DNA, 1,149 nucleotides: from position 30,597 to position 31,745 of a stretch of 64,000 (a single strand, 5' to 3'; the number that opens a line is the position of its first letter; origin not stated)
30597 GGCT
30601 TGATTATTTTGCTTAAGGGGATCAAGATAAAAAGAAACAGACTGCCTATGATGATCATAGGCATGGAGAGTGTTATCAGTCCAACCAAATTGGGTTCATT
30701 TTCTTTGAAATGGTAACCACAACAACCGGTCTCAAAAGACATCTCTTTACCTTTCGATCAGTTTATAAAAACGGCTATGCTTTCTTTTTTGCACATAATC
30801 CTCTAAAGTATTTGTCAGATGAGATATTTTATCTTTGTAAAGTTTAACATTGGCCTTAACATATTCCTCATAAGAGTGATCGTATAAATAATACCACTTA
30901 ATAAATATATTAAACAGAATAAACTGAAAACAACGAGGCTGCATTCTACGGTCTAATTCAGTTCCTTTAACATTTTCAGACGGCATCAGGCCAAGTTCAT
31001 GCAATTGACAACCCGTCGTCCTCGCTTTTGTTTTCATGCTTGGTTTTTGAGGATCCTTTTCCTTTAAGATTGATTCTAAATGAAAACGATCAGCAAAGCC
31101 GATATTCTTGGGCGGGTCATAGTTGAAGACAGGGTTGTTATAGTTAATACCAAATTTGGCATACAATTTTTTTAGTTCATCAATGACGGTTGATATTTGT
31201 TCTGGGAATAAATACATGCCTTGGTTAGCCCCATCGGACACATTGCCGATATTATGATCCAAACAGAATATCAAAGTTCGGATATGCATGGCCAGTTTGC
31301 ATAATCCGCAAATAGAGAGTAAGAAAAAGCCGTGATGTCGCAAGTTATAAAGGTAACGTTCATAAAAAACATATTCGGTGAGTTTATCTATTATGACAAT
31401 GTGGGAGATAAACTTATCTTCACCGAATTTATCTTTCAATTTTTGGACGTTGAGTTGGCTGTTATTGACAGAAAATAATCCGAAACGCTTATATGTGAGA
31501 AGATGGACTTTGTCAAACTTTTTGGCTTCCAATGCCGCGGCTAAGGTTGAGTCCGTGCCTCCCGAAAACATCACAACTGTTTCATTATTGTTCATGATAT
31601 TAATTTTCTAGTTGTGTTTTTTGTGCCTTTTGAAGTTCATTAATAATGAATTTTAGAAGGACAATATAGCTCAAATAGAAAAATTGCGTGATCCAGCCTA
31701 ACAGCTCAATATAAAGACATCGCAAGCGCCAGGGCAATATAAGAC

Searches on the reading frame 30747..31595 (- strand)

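Call 9: search_protein_families(library=pfam, proteins=[window:30747-31595:-], max_evalue=0.01)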
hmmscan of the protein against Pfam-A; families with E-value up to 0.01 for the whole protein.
window:30747-31595:- (282 aa): 2 families
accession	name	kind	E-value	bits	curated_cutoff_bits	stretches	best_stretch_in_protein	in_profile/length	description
PF06508.19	QueC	-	0.00033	20.6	22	1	6-36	2-32/210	Queuosine biosynthesis protein QueC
PF24167.1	DUF7411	-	0.00086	19.4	28.7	1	6-41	3-36/194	Family of unknown function (DUF7411)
